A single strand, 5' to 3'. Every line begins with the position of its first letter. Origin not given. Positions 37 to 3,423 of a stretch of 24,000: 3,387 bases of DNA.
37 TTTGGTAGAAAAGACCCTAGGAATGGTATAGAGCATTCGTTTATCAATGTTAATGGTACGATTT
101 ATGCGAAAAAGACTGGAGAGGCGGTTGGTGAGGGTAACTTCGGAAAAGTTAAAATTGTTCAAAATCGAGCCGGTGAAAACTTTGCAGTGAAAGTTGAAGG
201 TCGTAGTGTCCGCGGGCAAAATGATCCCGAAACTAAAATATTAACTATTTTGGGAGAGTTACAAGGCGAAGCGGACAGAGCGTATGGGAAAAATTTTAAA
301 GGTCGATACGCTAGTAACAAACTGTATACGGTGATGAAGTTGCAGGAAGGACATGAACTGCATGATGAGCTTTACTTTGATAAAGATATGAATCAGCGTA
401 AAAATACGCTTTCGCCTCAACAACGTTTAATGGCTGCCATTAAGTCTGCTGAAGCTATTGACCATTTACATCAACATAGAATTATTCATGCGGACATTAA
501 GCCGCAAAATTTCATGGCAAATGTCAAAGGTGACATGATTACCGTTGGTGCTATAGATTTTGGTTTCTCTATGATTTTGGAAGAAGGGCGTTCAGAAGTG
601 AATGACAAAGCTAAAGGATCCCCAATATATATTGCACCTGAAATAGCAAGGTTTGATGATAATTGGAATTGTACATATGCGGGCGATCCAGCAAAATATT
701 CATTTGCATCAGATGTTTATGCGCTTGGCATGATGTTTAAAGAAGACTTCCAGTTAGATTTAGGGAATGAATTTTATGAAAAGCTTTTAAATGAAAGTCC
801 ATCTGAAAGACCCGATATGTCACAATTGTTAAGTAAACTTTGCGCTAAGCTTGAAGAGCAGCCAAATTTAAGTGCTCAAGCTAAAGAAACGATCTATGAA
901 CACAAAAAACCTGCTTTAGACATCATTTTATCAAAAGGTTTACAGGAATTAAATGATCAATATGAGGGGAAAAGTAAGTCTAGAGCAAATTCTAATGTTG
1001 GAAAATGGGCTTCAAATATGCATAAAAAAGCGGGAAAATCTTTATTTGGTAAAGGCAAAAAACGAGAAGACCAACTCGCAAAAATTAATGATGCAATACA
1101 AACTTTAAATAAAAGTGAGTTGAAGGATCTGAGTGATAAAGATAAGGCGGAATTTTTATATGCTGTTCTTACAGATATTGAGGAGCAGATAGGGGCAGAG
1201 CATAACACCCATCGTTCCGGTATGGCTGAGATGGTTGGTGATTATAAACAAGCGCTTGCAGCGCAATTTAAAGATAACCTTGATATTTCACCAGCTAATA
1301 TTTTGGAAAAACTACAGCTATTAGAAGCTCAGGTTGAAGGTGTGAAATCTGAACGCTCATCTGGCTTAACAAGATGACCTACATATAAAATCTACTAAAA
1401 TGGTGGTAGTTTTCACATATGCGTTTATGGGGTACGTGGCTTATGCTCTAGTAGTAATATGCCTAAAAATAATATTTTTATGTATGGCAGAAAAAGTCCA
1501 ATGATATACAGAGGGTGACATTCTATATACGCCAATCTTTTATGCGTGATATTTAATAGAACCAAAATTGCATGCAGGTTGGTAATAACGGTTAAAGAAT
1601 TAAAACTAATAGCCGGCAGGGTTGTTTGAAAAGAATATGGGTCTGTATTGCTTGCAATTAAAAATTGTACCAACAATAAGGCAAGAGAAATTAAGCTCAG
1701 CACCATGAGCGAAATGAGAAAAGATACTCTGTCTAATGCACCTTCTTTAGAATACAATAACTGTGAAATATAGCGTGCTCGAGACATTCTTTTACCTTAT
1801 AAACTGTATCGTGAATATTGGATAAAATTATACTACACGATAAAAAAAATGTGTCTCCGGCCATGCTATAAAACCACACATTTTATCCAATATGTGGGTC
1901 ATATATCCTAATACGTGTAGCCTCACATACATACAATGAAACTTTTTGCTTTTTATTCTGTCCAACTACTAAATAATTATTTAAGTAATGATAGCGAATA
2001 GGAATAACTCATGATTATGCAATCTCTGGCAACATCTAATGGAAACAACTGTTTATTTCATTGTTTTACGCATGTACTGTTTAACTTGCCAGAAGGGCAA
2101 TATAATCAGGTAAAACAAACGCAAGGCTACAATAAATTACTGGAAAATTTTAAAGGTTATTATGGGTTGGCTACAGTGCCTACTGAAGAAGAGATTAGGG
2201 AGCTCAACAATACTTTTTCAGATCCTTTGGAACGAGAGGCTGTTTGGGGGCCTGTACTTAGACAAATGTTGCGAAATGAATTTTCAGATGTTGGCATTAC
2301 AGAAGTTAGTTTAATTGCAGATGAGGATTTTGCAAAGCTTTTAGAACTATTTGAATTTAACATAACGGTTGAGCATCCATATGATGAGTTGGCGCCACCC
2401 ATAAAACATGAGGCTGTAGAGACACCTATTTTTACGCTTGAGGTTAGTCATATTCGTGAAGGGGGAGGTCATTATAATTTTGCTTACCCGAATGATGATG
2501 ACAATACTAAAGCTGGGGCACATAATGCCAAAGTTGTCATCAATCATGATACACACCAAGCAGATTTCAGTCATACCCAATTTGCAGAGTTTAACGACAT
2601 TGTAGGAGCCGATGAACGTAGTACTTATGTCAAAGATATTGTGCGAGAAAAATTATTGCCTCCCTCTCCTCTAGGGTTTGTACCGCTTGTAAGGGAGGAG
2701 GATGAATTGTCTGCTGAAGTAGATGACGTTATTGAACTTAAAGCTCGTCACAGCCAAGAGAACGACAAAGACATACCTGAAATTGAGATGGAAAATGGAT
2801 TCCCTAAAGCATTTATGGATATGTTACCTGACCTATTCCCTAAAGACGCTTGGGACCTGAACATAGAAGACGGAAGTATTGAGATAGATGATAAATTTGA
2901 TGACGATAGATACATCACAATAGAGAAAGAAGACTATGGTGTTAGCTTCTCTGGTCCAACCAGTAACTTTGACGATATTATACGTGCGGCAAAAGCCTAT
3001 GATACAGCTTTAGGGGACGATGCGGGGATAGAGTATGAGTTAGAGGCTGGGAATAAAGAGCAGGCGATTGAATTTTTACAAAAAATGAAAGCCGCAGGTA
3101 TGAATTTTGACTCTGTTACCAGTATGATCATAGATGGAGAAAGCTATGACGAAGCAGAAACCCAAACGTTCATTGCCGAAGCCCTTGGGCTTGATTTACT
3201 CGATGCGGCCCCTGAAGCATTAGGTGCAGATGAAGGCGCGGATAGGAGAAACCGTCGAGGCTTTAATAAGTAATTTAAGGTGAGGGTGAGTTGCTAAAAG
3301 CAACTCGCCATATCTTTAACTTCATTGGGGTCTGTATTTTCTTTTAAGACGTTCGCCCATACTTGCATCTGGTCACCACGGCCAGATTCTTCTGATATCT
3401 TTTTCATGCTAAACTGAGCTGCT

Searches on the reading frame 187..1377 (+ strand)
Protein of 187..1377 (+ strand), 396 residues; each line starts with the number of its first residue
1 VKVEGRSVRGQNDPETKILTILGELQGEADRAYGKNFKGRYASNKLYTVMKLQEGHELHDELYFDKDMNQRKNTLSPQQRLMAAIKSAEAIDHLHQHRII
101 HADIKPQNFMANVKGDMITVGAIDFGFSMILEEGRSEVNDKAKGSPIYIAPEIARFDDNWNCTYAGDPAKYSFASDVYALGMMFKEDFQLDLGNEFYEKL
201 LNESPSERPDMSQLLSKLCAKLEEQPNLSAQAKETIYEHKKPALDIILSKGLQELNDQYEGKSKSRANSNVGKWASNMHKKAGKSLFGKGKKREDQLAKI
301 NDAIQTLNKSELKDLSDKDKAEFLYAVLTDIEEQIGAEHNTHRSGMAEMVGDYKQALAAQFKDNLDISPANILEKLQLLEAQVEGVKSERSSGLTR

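Call 30: search_protein_families(library=pfam, proteins=[window:187-1377:+], max_evalue=0.001)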
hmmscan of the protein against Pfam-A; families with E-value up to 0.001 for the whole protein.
window:187-1377:+ (396 aa): 3 families
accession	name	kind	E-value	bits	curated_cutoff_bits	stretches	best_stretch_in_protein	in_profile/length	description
PF00069.31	Pkinase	-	5.6e-21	75.5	31.7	1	43-186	70-189/263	Protein kinase domain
PF07714.23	PK_Tyr_Ser-Thr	-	1.4e-11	44.6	23.1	1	43-189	73-199/258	Protein tyrosine and serine/threonine kinase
PF01636.29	APH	-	5.3e-05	23.5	23.2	1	57-130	120-199/239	Phosphotransferase enzyme family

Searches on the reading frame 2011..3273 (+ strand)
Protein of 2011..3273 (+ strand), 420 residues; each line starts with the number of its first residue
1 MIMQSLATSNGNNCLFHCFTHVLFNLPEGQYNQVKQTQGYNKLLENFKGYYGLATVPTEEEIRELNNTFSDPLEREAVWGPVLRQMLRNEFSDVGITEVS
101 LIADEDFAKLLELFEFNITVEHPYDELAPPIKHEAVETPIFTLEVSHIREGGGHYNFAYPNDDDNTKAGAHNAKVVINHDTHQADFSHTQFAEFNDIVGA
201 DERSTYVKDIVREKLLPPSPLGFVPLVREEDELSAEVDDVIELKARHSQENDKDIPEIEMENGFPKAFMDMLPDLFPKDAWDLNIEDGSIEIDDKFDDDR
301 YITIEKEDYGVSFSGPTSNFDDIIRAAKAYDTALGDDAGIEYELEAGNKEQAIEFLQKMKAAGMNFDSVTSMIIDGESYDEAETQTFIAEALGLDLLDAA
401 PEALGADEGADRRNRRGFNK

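Call 30: search_protein_families(library=pfam, proteins=[window:2011-3273:+], max_evalue=0.001)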
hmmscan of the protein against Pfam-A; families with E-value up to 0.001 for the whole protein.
window:2011-3273:+ (420 aa): 0 families

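Call 49: find_encoding_contigs(protein=window:2011-3273:+, flank=10000, max_places=3)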
Protein window:2011-3273:+ (420 aa): no gene with exactly this product is on record in the collection.
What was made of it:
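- Tried and rejected: An attempt to extend beyond the window through protein 2011-3273 found no record (call 49).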
